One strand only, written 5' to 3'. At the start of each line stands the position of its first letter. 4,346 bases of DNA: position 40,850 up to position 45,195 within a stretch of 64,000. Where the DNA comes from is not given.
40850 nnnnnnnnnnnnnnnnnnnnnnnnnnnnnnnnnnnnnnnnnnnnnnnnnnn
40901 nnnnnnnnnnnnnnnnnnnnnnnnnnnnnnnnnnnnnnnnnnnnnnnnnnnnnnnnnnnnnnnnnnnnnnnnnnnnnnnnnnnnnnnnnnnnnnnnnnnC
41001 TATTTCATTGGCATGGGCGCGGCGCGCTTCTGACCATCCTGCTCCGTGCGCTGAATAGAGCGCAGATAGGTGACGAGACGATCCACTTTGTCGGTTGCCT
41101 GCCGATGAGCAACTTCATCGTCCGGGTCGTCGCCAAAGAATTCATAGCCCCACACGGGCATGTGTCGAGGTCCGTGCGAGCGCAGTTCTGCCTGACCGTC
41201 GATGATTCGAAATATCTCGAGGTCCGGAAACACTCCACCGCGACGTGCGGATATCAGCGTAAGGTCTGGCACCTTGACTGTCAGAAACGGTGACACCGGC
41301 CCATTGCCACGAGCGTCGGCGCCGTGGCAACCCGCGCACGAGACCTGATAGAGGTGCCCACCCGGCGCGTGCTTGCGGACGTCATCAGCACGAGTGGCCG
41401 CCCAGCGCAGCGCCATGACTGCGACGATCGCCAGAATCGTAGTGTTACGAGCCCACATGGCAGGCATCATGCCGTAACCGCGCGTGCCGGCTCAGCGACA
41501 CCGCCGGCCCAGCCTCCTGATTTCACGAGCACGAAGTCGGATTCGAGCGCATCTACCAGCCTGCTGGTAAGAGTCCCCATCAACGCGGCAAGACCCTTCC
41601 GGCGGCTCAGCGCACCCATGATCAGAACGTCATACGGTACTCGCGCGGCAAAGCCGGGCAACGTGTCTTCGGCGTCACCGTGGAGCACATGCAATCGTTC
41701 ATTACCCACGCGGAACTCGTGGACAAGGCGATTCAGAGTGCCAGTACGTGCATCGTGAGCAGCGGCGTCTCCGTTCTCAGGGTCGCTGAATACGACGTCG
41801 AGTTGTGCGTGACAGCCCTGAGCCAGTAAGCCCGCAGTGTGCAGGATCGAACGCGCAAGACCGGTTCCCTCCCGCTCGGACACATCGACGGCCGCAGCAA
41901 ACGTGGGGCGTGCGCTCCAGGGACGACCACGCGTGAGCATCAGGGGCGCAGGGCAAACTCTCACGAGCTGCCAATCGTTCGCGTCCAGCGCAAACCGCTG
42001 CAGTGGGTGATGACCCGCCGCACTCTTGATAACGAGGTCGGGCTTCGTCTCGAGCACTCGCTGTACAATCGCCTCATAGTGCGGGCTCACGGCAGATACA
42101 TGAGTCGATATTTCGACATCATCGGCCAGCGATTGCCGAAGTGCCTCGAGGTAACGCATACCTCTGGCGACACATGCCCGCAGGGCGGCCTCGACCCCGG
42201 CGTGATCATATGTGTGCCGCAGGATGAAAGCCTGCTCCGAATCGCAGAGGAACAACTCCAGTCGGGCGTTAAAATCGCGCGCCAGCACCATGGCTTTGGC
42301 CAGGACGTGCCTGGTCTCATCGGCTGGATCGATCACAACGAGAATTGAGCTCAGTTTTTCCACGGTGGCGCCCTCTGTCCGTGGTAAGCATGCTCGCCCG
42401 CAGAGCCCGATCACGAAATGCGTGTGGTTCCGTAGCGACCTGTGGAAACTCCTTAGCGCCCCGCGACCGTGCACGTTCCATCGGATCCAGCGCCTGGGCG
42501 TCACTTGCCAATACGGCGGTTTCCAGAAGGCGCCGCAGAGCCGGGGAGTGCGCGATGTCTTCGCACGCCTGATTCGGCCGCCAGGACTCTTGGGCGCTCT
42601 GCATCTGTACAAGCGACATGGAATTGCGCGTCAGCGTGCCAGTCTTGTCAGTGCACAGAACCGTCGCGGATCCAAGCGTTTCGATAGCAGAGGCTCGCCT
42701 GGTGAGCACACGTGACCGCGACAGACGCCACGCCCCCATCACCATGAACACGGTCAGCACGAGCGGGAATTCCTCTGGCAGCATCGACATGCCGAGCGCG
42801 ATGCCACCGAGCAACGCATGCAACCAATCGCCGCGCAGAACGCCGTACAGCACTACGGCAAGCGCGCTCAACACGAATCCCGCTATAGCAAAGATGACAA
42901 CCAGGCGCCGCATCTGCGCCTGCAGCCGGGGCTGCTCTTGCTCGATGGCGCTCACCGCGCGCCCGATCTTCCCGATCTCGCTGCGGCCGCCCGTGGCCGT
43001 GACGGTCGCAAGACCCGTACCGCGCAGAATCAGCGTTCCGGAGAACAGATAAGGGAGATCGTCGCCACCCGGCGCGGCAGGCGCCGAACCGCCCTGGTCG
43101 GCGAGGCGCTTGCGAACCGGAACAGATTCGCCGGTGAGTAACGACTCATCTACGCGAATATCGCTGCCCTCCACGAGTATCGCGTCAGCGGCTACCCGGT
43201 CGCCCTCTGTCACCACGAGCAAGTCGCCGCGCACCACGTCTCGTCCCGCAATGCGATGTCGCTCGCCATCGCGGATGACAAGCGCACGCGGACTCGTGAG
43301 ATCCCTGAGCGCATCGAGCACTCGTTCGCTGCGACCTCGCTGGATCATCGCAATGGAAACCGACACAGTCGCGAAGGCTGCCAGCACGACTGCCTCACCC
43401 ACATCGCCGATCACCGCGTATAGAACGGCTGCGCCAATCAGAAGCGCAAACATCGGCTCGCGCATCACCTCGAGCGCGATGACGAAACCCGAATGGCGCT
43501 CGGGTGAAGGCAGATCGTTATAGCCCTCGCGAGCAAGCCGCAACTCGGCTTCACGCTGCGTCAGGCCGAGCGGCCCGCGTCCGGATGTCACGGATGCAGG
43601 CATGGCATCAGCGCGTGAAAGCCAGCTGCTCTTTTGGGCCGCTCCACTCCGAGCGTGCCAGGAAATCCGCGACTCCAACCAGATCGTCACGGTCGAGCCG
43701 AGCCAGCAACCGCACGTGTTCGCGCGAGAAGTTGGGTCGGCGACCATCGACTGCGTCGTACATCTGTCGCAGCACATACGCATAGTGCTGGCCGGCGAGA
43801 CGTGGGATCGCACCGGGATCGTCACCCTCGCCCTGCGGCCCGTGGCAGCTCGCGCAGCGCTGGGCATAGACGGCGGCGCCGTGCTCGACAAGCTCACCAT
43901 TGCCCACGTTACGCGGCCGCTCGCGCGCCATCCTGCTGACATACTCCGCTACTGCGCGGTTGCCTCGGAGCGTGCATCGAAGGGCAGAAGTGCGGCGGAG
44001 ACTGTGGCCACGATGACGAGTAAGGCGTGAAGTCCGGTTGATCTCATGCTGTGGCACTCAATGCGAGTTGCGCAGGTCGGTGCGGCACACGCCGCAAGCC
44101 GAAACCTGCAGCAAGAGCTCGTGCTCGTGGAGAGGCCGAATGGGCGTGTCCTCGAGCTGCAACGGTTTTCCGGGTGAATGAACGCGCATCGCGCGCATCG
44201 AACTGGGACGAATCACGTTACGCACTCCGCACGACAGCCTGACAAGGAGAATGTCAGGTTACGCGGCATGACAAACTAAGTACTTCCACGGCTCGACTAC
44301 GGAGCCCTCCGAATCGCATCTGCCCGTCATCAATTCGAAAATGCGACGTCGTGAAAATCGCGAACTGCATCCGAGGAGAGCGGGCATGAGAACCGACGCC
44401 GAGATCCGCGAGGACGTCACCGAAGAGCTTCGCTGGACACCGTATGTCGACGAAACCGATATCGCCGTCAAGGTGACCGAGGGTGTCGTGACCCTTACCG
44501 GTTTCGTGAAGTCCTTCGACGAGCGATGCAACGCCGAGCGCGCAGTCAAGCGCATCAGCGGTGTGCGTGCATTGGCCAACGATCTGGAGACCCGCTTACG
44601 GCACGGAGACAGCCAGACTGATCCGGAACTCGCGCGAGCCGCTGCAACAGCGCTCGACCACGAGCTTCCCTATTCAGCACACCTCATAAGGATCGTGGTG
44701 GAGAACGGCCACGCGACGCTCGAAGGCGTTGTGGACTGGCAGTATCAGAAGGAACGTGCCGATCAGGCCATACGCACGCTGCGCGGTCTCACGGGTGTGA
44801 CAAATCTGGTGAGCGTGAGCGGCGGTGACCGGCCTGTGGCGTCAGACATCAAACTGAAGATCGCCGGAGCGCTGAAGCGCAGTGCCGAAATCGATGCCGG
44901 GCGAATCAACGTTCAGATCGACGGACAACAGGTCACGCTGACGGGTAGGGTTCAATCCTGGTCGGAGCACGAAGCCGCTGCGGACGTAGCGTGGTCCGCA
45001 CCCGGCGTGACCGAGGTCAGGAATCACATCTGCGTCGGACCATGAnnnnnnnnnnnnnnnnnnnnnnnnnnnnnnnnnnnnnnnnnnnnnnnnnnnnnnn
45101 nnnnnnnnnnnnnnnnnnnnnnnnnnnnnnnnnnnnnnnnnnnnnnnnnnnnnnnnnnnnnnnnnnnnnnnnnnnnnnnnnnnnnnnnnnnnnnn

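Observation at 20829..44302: Recurrent promoter-proximal box (CTAAG...CTACGG, and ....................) marks a candidate hypoxia regulon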

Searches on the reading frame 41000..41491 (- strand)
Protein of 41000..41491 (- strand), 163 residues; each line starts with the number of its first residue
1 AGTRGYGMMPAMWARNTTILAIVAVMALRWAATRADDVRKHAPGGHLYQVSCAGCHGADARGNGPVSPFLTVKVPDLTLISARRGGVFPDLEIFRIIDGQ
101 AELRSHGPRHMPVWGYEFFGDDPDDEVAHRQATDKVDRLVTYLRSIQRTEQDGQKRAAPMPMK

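Call 16: search_protein_families(library=pfam, proteins=[window:41000-41491:-])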
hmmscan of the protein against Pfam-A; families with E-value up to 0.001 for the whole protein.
window:41000-41491:- (163 aa): 2 families
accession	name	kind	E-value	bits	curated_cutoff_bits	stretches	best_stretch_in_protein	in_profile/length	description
PF00034.26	Cytochrom_C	-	3.4e-05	25.5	21.3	1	43-94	3-47/90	Cytochrome c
PF13442.11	Cytochrome_CBB3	-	4.3e-05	24.2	27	1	42-127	4-64/68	Cytochrome C oxidase, cbb3-type, subunit III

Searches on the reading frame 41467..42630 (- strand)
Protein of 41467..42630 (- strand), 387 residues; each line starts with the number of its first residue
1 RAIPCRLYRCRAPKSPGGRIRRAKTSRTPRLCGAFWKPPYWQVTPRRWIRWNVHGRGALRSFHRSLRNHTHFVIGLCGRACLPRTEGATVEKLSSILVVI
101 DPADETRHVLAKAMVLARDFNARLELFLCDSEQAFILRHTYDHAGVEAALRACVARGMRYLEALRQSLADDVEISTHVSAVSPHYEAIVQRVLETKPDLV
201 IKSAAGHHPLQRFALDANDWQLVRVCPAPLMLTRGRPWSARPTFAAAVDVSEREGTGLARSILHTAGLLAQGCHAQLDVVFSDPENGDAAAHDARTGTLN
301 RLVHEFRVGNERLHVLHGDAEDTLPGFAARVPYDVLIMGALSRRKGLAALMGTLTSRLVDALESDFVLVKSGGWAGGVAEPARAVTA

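Call 16: search_protein_families(library=pfam, proteins=[window:41467-42630:-])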
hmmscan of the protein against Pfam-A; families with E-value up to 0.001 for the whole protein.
window:41467-42630:- (387 aa): 1 family
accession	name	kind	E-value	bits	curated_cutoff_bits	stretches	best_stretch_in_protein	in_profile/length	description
PF00582.32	Usp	-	2e-17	64.5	24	2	95-234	4-141/141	Universal stress protein family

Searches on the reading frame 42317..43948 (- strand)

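Call 16: search_protein_families(library=pfam, proteins=[window:42317-43948:-])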
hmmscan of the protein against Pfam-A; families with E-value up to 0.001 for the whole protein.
window:42317-43948:- (543 aa): 2 families
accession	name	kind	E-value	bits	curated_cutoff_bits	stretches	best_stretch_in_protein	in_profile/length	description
PF00122.25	E1-E2_ATPase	-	2.6e-43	148.1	28.1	1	217-411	2-180/181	E1-E2 ATPase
PF00690.31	Cation_ATPase_N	-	8.3e-09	35.4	20.4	1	127-176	19-68/69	Cation transporter/ATPase, N-terminus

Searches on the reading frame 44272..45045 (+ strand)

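Call 16: search_protein_families(library=pfam, proteins=[window:44272-45045:+])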
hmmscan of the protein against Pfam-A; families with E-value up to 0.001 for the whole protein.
window:44272-45045:+ (257 aa): 1 family
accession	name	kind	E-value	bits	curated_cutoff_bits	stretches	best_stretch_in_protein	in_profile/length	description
PF04972.22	BON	-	9.5e-48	160.8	27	3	41-107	1-67/69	BON domain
